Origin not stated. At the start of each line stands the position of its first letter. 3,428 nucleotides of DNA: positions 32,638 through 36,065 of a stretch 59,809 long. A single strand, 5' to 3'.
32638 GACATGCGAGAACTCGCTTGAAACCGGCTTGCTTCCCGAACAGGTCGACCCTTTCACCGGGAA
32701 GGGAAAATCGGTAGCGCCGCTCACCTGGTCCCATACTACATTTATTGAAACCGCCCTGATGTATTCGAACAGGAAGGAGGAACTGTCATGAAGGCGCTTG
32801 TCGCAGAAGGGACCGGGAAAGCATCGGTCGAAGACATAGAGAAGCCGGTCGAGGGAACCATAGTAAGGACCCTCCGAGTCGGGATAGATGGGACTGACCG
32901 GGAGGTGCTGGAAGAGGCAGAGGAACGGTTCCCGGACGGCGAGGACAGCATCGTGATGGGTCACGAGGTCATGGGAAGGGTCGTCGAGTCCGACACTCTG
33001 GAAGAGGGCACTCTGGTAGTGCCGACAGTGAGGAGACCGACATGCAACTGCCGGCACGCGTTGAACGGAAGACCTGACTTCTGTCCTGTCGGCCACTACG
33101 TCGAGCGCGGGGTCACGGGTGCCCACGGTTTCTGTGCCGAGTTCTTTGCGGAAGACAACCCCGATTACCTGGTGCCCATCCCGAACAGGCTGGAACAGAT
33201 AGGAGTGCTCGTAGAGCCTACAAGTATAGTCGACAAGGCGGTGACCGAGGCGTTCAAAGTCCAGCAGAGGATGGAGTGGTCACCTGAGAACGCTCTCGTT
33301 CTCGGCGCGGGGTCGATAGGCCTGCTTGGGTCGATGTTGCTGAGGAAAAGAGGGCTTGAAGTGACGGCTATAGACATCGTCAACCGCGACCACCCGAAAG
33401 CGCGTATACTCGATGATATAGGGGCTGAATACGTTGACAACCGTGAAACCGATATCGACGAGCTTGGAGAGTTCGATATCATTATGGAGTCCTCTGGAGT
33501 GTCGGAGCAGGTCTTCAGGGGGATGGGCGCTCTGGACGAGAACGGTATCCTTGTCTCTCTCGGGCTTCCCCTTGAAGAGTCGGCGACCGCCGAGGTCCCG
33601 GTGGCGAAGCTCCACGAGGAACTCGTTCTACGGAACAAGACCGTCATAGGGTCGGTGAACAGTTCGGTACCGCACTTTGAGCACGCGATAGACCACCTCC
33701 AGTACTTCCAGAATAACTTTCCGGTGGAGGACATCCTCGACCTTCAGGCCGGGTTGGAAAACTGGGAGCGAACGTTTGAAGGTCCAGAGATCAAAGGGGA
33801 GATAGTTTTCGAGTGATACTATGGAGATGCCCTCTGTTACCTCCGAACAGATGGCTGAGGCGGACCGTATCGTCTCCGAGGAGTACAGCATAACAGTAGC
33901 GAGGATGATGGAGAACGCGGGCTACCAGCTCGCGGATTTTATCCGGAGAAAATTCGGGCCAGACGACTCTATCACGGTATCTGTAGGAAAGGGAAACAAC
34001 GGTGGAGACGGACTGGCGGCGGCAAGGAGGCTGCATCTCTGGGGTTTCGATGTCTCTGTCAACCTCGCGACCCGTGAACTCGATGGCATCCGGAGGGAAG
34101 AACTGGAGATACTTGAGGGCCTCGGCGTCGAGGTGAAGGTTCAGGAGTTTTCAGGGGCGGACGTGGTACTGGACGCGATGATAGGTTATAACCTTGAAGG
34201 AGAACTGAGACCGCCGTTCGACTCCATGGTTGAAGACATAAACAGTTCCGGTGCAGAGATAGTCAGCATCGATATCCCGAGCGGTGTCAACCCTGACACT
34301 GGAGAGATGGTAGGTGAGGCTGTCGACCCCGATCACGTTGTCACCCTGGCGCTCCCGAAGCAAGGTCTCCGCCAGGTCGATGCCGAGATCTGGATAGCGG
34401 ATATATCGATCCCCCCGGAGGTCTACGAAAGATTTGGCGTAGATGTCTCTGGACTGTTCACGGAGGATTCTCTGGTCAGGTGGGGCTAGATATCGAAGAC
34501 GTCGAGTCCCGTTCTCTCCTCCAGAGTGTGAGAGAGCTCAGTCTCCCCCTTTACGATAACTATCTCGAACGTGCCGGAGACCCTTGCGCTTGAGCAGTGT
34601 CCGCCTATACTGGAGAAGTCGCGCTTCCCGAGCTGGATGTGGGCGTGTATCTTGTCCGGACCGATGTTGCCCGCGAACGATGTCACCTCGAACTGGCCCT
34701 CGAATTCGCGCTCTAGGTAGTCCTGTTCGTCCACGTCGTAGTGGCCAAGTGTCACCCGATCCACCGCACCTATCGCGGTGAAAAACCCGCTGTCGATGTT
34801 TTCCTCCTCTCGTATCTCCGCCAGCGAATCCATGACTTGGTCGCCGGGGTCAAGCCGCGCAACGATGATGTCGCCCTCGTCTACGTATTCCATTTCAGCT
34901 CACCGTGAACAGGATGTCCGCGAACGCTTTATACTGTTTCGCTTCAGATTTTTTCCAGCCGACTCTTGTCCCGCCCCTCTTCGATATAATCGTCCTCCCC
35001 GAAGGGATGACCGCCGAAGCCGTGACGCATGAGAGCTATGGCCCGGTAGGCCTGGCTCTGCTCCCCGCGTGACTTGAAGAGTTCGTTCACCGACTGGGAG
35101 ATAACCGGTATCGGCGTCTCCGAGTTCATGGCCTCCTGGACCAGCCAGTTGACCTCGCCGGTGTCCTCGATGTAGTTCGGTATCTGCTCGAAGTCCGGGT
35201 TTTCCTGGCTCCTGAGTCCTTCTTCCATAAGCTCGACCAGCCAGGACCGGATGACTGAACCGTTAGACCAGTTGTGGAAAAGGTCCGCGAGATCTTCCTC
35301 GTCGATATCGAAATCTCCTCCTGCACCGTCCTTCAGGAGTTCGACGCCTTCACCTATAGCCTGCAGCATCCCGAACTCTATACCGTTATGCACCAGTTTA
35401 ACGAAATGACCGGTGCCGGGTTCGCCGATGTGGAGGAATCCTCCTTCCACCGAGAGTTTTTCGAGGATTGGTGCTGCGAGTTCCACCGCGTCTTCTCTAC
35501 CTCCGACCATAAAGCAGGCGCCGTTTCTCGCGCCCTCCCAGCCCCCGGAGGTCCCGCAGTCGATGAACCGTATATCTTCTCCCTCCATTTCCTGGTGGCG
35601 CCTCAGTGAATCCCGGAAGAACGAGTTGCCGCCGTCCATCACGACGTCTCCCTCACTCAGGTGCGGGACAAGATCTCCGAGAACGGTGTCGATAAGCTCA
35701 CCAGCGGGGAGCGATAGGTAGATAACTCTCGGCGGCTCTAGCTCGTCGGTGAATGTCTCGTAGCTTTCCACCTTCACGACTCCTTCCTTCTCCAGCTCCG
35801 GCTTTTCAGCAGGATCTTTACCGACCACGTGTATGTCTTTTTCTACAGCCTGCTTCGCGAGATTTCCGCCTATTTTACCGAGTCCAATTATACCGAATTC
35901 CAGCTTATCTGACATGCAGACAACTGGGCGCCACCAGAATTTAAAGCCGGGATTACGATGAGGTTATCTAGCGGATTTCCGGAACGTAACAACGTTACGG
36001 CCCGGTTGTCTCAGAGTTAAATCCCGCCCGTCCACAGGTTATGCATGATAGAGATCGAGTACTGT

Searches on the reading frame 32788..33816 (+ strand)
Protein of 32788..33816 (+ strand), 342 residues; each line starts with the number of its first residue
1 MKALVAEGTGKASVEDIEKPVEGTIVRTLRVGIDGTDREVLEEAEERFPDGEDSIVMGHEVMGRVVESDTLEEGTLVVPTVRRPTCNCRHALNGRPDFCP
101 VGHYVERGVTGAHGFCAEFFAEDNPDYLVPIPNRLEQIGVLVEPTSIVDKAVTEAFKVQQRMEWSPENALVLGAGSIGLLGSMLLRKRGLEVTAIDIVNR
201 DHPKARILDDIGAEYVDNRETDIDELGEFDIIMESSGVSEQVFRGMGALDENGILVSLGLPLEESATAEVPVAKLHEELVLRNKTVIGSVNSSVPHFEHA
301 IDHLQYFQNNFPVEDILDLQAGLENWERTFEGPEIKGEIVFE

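Call 47: search_protein_families(library=pfam, proteins=[window:32788-33816:+], max_evalue=0.0001)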
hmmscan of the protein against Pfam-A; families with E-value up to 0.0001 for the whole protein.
window:32788-33816:+ (342 aa): 3 families
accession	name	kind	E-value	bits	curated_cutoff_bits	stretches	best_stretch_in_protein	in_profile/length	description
PF16912.11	Glu_dehyd_C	-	1.6e-54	185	34.9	1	137-332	2-200/211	Glucose dehydrogenase C-terminus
PF08240.17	ADH_N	-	2.5e-09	37.8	23.5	1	25-132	6-103/104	Alcohol dehydrogenase GroES-like domain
PF00107.32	ADH_zinc_N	-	1.3e-08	35.3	31.8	1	177-304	2-127/129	Zinc-binding dehydrogenase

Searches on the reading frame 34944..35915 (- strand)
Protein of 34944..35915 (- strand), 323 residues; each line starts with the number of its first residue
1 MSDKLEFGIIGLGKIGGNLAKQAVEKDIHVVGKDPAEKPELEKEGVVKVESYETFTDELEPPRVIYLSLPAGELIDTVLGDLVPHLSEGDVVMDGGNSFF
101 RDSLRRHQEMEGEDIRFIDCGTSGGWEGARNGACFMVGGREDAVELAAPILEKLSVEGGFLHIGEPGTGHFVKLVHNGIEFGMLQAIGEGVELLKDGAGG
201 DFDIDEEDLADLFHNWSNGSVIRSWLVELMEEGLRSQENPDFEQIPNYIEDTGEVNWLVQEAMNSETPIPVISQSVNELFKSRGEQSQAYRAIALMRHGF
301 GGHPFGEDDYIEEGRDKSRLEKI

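Call 47: search_protein_families(library=pfam, proteins=[window:34944-35915:-], max_evalue=0.0001)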
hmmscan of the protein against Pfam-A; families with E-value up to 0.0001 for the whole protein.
window:34944-35915:- (323 aa): 3 families
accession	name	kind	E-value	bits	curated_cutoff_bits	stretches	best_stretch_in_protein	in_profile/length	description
PF03446.21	NAD_binding_2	-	7.9e-32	110.9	21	1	7-155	2-153/161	NAD binding domain of 6-phosphogluconate dehydrogenase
PF00393.24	6PGD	-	3.9e-21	76.1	27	1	169-283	1-114/290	6-phosphogluconate dehydrogenase, C-terminal domain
PF02826.25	2-Hacid_dh_C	-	9.6e-05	22.3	25.1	0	6-70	38-100/178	D-isomer specific 2-hydroxyacid dehydrogenase, NAD binding domain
